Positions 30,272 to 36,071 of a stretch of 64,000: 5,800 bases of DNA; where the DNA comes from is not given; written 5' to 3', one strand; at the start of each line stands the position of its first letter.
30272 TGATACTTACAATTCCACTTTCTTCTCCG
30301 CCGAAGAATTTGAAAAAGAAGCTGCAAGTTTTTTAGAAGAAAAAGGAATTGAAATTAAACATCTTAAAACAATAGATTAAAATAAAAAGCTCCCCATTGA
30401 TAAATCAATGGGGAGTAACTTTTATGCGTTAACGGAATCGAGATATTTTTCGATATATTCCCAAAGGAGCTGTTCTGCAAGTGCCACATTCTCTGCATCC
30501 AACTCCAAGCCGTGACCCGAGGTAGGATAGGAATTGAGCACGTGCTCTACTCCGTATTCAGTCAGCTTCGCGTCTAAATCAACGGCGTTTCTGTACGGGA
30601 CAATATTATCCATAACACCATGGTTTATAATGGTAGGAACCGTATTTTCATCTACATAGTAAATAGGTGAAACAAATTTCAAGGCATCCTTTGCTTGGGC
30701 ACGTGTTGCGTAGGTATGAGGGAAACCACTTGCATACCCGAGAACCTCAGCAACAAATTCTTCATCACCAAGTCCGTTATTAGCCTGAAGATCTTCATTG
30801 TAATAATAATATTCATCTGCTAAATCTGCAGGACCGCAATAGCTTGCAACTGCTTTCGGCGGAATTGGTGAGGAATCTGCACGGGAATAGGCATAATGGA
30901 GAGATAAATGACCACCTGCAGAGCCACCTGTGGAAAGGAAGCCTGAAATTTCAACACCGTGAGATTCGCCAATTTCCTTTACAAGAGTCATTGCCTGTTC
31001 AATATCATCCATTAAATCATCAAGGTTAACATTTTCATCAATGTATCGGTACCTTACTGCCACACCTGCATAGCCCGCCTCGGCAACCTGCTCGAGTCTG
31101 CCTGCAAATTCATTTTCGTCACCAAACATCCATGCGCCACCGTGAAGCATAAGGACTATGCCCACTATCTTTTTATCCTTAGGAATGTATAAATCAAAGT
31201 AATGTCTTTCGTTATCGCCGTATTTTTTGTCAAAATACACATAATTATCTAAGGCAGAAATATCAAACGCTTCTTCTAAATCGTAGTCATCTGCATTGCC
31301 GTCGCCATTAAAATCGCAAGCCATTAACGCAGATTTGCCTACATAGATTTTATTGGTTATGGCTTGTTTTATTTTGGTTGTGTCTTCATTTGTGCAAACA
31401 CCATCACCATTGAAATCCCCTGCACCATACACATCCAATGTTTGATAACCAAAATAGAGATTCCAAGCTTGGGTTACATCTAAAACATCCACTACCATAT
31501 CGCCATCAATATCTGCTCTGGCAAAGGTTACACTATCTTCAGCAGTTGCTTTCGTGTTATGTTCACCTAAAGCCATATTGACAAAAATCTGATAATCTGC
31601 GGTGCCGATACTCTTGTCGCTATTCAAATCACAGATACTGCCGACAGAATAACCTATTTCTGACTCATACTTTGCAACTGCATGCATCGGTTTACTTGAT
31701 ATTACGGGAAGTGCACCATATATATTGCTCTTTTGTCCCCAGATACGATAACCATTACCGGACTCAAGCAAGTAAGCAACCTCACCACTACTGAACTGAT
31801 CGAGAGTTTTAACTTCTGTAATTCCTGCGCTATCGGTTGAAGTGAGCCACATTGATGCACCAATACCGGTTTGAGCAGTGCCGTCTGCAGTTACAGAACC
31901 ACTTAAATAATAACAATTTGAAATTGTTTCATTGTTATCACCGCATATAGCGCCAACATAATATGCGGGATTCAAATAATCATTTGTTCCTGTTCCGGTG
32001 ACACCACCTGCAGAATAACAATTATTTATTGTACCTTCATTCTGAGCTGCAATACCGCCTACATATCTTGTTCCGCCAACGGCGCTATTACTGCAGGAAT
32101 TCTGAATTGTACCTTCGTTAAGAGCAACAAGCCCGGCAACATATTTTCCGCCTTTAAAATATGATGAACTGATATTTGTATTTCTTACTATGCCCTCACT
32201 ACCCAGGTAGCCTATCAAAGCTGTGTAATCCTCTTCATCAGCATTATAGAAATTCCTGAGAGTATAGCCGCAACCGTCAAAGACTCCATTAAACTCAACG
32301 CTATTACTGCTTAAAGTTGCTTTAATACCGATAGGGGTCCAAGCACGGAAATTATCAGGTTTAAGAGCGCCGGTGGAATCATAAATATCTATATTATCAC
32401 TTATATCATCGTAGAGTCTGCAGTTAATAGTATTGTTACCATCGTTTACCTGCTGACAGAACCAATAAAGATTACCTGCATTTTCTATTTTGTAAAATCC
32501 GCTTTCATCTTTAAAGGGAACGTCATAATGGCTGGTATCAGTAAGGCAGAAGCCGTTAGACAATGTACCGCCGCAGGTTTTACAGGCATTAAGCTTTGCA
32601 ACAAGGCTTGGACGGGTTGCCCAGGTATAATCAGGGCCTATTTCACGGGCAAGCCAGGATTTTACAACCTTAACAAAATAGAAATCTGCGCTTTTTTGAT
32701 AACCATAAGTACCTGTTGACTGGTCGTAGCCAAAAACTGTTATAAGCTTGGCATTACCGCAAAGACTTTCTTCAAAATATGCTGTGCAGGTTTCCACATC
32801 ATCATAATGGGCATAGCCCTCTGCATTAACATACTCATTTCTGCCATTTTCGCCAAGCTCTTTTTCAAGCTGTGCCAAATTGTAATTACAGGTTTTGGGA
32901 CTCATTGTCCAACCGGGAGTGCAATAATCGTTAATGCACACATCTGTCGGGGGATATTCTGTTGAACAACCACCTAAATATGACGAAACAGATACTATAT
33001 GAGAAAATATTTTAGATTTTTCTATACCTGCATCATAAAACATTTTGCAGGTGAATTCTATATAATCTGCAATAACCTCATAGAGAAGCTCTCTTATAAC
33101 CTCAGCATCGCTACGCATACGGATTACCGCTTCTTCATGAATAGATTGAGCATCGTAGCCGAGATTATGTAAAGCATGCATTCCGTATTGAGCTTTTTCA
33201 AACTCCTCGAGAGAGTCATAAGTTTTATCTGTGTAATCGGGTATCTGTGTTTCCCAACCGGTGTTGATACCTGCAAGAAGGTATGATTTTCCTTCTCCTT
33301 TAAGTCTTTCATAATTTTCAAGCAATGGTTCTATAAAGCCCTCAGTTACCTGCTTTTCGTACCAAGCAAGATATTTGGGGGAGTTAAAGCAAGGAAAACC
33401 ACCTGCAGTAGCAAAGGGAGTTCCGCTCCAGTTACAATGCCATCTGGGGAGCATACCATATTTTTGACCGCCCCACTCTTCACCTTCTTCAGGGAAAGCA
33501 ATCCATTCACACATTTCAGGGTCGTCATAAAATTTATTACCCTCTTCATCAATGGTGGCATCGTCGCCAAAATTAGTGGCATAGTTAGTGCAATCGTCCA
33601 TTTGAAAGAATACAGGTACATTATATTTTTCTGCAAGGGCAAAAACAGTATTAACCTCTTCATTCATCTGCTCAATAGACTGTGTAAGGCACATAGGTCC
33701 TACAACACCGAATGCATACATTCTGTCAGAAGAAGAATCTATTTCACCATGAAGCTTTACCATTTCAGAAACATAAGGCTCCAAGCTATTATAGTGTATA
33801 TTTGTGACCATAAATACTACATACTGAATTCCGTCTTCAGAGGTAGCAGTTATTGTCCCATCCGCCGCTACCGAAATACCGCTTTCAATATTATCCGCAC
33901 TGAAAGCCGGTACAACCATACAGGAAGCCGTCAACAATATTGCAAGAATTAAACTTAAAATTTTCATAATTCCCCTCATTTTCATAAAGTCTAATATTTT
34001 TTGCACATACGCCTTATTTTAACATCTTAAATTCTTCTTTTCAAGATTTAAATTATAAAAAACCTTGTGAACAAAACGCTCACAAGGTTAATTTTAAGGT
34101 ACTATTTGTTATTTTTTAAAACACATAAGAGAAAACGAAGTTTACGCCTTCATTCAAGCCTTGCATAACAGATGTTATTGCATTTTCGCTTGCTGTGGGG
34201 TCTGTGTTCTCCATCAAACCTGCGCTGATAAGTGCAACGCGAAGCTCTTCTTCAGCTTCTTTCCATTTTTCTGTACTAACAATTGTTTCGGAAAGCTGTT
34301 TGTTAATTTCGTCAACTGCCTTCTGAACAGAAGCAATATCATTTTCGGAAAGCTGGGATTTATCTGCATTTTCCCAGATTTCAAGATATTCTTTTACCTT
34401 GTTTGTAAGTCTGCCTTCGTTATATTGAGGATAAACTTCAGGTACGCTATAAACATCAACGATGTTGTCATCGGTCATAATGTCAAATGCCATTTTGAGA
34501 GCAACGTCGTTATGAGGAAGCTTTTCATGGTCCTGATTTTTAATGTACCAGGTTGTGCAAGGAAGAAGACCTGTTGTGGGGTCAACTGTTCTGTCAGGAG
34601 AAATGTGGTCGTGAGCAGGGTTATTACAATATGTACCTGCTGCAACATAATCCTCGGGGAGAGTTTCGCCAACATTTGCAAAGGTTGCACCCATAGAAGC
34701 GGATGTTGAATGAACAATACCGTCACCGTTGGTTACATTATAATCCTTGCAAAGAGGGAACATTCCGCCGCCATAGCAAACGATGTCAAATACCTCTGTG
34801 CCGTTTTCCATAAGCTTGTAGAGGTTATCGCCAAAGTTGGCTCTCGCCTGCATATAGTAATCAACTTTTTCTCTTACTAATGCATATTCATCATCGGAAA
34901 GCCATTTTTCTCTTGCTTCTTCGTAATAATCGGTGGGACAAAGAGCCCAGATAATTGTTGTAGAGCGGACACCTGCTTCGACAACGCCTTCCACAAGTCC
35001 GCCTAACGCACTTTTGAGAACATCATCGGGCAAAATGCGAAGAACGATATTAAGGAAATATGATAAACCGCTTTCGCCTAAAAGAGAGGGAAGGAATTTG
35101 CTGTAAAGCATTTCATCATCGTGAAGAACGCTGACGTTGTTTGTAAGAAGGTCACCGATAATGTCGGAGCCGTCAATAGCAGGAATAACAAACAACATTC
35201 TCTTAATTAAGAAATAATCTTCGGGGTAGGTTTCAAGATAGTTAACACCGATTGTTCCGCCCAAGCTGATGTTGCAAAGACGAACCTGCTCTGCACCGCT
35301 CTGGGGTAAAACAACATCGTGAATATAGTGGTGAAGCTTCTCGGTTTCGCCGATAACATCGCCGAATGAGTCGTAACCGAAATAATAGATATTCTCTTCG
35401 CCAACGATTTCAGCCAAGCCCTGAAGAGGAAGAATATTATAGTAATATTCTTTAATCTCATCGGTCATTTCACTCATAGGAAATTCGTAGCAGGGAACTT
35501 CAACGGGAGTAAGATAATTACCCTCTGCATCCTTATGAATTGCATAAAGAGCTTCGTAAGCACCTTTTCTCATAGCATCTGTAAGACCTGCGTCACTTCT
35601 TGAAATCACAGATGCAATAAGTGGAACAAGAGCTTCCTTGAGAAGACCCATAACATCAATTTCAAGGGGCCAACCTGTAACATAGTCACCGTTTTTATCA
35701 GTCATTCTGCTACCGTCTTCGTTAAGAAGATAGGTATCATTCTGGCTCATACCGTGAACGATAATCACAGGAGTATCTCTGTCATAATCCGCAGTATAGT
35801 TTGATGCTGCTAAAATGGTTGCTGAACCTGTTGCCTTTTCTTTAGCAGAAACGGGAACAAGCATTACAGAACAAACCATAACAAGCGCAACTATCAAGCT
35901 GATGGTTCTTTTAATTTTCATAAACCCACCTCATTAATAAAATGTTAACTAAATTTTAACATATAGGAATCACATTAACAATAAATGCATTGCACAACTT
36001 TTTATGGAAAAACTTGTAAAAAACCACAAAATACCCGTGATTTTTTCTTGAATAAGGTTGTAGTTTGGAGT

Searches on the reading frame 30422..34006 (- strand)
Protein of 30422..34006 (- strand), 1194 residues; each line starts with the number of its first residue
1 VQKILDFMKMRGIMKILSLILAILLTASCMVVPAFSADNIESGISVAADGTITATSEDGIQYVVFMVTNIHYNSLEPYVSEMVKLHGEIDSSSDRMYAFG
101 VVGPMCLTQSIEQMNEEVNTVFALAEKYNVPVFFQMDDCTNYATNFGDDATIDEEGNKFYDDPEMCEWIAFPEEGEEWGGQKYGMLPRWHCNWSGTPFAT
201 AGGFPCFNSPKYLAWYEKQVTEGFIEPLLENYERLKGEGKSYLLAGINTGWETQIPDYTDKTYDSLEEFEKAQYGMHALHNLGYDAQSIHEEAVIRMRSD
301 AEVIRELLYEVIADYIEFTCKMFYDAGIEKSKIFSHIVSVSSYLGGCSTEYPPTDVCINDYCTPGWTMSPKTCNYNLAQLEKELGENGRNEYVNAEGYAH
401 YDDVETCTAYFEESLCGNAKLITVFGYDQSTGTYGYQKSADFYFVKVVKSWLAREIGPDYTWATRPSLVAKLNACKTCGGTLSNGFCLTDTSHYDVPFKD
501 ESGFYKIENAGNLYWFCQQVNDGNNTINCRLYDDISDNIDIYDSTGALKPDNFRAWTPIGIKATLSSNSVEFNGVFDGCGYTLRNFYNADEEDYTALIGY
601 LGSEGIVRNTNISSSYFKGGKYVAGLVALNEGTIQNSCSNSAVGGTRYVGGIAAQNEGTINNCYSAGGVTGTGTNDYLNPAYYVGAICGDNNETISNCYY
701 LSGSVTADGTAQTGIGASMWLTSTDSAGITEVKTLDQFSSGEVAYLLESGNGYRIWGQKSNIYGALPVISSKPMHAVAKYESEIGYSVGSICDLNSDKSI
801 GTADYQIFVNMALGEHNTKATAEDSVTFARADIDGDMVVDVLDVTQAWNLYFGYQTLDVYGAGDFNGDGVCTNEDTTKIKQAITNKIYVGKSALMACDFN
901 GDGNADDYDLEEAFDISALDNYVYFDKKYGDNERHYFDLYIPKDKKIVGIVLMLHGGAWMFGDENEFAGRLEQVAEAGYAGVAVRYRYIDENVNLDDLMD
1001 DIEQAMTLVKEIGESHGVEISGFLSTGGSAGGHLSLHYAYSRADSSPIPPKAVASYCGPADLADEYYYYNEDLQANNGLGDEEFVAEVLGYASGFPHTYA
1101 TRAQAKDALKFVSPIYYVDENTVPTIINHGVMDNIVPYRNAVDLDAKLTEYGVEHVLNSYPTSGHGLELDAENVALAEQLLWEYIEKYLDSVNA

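Call 3: search_protein_families(library=pfam, proteins=[window:30422-34006:-], max_evalue=0.01)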
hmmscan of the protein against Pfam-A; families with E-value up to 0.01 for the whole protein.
window:30422-34006:- (1194 aa): 5 families
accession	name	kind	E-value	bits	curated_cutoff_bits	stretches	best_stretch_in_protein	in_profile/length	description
PF20434.5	BD-FAE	-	1.3e-27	97.1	26.8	1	938-1148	2-215/215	BD-FAE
PF00326.27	Peptidase_S9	-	3.7e-09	36.8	22.6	1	1099-1190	116-211/213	Prolyl oligopeptidase family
PF07859.19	Abhydrolase_3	-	1.6e-08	35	25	1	951-1167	1-208/210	alpha/beta hydrolase fold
PF00404.24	Dockerin_1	-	7.3e-08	32.9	22.9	1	862-911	1-50/57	Dockerin type I domain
PF01738.24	DLH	-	0.00023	21.2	21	1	1113-1184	134-208/217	Dienelactone hydrolase family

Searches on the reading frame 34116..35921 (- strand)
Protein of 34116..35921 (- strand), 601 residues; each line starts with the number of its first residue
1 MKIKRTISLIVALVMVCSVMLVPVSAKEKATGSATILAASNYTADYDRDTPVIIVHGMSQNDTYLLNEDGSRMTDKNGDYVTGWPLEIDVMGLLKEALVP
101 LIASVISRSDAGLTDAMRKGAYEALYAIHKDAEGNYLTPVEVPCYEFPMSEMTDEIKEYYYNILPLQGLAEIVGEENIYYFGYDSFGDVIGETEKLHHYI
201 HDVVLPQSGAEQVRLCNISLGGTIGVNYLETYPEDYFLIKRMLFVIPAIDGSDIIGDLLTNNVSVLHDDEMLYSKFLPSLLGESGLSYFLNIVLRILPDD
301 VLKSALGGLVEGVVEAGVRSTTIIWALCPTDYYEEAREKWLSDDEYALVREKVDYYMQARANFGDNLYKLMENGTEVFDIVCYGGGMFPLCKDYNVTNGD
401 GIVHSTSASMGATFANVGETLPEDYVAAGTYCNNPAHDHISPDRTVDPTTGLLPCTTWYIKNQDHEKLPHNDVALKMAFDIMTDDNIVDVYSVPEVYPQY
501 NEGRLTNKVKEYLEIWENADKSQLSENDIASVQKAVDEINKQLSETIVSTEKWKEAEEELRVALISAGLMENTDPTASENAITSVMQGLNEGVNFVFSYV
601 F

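Call 3: search_protein_families(library=pfam, proteins=[window:34116-35921:-], max_evalue=0.01)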
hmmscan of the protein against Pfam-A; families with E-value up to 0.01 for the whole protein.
window:34116-35921:- (601 aa): 0 families

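Call 41: search_protein_families(library=ncbifam, proteins=[window:34116-35921:-], max_evalue=1)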
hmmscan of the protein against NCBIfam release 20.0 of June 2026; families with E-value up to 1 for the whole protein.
window:34116-35921:- (601 aa): 1 family
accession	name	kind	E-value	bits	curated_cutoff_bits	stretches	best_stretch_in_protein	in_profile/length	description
NF011514.0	PRK14953.1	equivalog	0.16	10.8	536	1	464-589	192-318/488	DNA polymerase III subunits gamma and tau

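Call 110: search_solved_structures(query=window:34116-35921:-, max_evalue=0.1)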
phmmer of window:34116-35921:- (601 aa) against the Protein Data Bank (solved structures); distinct sequences matched with E-value up to 0.1: 0.
